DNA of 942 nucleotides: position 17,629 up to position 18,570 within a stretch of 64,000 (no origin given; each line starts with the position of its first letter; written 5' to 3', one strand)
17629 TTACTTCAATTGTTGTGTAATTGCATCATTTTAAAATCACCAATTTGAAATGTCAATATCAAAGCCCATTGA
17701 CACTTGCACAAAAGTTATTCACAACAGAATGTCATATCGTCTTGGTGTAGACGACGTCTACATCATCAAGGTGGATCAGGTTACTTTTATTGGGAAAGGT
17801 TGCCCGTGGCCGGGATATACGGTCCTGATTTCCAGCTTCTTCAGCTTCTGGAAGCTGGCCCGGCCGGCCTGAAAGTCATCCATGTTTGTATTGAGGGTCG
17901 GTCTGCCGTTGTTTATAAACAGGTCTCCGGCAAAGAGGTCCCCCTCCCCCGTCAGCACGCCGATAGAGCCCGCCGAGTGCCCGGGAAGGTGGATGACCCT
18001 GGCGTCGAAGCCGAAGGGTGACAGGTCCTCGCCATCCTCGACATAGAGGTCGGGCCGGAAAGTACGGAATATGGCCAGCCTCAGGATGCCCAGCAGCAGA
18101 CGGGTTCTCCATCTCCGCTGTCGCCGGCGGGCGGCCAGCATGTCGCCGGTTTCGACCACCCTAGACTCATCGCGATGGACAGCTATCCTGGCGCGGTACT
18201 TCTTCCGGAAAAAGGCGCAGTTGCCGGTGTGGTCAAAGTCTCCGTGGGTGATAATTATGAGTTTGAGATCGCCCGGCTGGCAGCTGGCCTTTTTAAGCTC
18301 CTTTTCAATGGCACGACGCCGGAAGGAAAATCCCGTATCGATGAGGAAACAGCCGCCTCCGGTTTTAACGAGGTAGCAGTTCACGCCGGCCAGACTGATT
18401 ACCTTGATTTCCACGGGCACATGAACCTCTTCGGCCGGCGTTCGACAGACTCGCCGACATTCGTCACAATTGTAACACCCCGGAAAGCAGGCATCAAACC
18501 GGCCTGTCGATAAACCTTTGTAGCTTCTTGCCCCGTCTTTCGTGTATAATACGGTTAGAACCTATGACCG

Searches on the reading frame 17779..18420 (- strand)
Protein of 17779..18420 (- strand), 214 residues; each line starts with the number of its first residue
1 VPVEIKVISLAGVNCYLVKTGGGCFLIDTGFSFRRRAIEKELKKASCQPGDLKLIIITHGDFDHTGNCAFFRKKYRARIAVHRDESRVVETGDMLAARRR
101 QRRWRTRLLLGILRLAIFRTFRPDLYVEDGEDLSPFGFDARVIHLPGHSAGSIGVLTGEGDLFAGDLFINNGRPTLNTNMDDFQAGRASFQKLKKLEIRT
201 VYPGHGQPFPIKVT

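Call 4: search_protein_families(library=pfam, proteins=[window:17779-18420:-], max_evalue=1)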
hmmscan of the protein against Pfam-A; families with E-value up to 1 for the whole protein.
window:17779-18420:- (214 aa): 4 families
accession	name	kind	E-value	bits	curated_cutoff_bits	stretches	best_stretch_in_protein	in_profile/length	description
PF00753.33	Lactamase_B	-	3.5e-31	109.1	22.7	1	12-205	5-196/196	Metallo-beta-lactamase superfamily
PF12706.13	Lactamase_B_2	-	1.5e-06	28.4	27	1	25-100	3-81/200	Beta-lactamase superfamily domain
PF19583.5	ODP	-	2.1e-06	28.2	27.2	1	13-91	3-81/194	ODP family beta lactamase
PF13483.12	Lactamase_B_3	-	0.3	11.5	24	1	9-67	3-52/160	Beta-lactamase superfamily domain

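Call 5: search_protein_families(library=padloc, proteins=[window:17779-18420:-], max_evalue=1)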
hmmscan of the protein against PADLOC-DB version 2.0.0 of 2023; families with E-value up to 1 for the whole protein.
window:17779-18420:- (214 aa): 3 families
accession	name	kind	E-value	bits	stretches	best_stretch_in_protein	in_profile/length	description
PDLC03854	LmuA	-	5.8e-07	26.9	1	3-74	3-80/345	-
PDLC02158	Avs1a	-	2.5e-05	21.7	1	13-68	11-67/392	-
PDLC03805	RTasMBL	-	0.00089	16.5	1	4-69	2-66/322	DRT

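Call 6: search_protein_families(library=ncbifam, proteins=[window:17779-18420:-], max_evalue=1)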
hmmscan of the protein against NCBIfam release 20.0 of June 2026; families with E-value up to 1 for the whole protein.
window:17779-18420:- (214 aa): 56 families (the best 25 are shown)
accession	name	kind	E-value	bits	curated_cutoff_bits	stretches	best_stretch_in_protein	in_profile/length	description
NF033105.1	bla_subclass_B3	equivalog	4e-17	62.4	240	1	11-153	21-151/257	subclass B3 metallo-beta-lactamase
NF012229.1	bla_class_B_core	domain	1e-11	45.2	100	1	10-155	15-136/139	metallo-beta-lactamase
TIGR04558.1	SoxH_rel_PQQ_1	hypoth_equivalog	1.4e-10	40.8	300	1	13-207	34-215/285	quinoprotein relay system zinc metallohydrolase 1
NF012140.0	blaBJP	exception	1.4e-10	40.4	600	1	7-92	49-134/294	BJP family subclass B3 metallo-beta-lactamase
NF000469.2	CAR_gen_B3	exception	2.8e-10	39.7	500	1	8-82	69-143/311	CAR family subclass B3 metallo-beta-lactamase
NF040644.1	blaPAM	exception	2.8e-09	36.5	615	1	8-154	52-185/287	PAM family subclass B3 metallo-beta-lactamase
NF053820.1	MBLfold_Strvi7410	exception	4.8e-09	36.1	525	1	12-92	23-105/343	Strvi_7410 family MBL fold metallo-hydrolase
NF000438.2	blaPOM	exception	1.2e-08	34.5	610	1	8-153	52-184/286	POM family subclass B3 metallo-beta-lactamase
TIGR04559.1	SoxH_rel_PQQ_2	hypoth_equivalog_domain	1.6e-08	34.3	280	1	25-208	42-215/283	quinoprotein relay system zinc metallohydrolase 2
TIGR03413.1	GSH_gloB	equivalog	2.7e-08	33.5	200.8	2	125-205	84-164/248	hydroxyacylglutathione hydrolase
NF033184.1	B3_Acin_new1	exception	2.9e-08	33.2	580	1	6-93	42-129/283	putative subclass B3 metallo-beta-lactamase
NF000457.2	blaPEDO-1_fam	exception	3.3e-08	33.3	550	1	12-156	51-183/286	PEDO-1 family subclass B3 metallo-beta-lactamase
NF000427.2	blaCAU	exception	3.7e-08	33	500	1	8-95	21-109/262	CAU/MBL1b family subclass B3 metallo-beta-lactamase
NF033185.1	B3_Acin_new2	exception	5.3e-08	32.4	625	1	7-92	45-130/285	putative subclass B3 metallo-beta-lactamase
NF012101.1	blaGOB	exception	1.3e-07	31.2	560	1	13-154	52-181/290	GOB family subclass B3 metallo-beta-lactamase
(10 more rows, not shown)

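Call 53: find_related_loci(query=window:17779-18420:-, collection=genome_contigs, flank=5000)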
Query window:17779-18420:- (214 aa) in genome_contigs; peptide patterns used: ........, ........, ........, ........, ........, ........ (x = any residue, [..] = any of these).
179 stretches matched a pattern; 45 encode a relative of the query (tblastn E <= 1e-3); 45 distinct loci.
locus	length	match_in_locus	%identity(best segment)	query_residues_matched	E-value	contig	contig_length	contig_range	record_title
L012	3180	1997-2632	55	1-212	4e-81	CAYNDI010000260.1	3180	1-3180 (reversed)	MAG TPA_asm: uncultured Dehalococcoidaceae bacterium isolate SRP185410_co2_273 genome assembly, contig: NODE_52273_lengt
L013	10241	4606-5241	58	1-212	1e-80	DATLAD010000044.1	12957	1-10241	MAG TPA_asm: Dehalococcoidales bacterium isolate SMAG_U14262 k141_4212544, whole genome shotgun sequence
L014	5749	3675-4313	54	1-213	7e-76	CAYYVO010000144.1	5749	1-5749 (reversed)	MAG TPA_asm: uncultured Dehalococcoidaceae bacterium isolate SRP068000_co4_481 genome assembly, contig: NODE_27711_lengt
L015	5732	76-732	53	1-212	5e-75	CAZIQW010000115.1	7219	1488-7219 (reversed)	MAG TPA_asm: uncultured Dehalococcoidales bacterium isolate binchicken_co43_303 genome assembly, contig: NODE_18079_leng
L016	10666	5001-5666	54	1-211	3e-74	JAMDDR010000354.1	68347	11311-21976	MAG: Chloroflexota bacterium isolate FK_Sedi_B_Bin.13 NODE_889_length_68347_cov_4.00347, whole genome shotgun sequence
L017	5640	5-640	53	5-212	1e-72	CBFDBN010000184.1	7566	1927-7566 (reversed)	MAG TPA_asm: uncultured bacterium isolate SRR26215676_binner13_Refined_113 genome assembly, contig: ERZ25073495.9606, wh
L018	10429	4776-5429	50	1-212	1e-70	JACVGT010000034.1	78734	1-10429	MAG: Theionarchaea archaeon isolate SZ_20-22.3 SZ_20-22.3_bin20-22.3_014, whole genome shotgun sequence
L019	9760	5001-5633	53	4-212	7e-71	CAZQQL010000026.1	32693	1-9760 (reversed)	MAG TPA_asm: uncultured Dehalococcoidaceae bacterium isolate binchicken_co43_390 genome assembly, contig: NODE_2102_leng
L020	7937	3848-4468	51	3-210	6e-70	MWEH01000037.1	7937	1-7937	MAG: Firmicutes bacterium ADurb.Bin080 BWX72_contig000037, whole genome shotgun sequence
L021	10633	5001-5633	52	1-211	2e-69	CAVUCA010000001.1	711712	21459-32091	MAG: uncultured Chloroflexia bacterium isolate MFD00905.bin.2.93 genome assembly, contig: contig_19570, whole genome sho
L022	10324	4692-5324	47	1-211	8e-68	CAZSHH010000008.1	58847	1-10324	MAG TPA_asm: uncultured Dehalococcoidales bacterium isolate SRP192927_co7_640 genome assembly, contig: NODE_692_length_5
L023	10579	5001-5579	55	14-209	2e-67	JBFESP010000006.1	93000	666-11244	MAG: Thermoplasmata archaeon isolate Mix_mud06.2021.04.53 k141_2409229_length_93000_cov_16.6858, whole genome shotgun se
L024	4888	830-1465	49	5-212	3e-67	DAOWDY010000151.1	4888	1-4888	MAG TPA_asm: Candidatus Thorarchaeota archaeon isolate CSMAG_1925 CSMAG_1925_k141_655416_length_4888_cov_16.0000, whole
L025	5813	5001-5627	51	8-212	4e-66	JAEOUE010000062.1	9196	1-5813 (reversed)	MAG: Candidatus Hodarchaeum mangrovi isolate FT_5_011 k127_6108921, whole genome shotgun sequence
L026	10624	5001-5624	46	3-211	7e-66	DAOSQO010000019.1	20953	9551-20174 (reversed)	MAG TPA_asm: Bacillota bacterium isolate AMR_MDS_2291 NODE_2719_length_20953_cov_5.156570, whole genome shotgun sequence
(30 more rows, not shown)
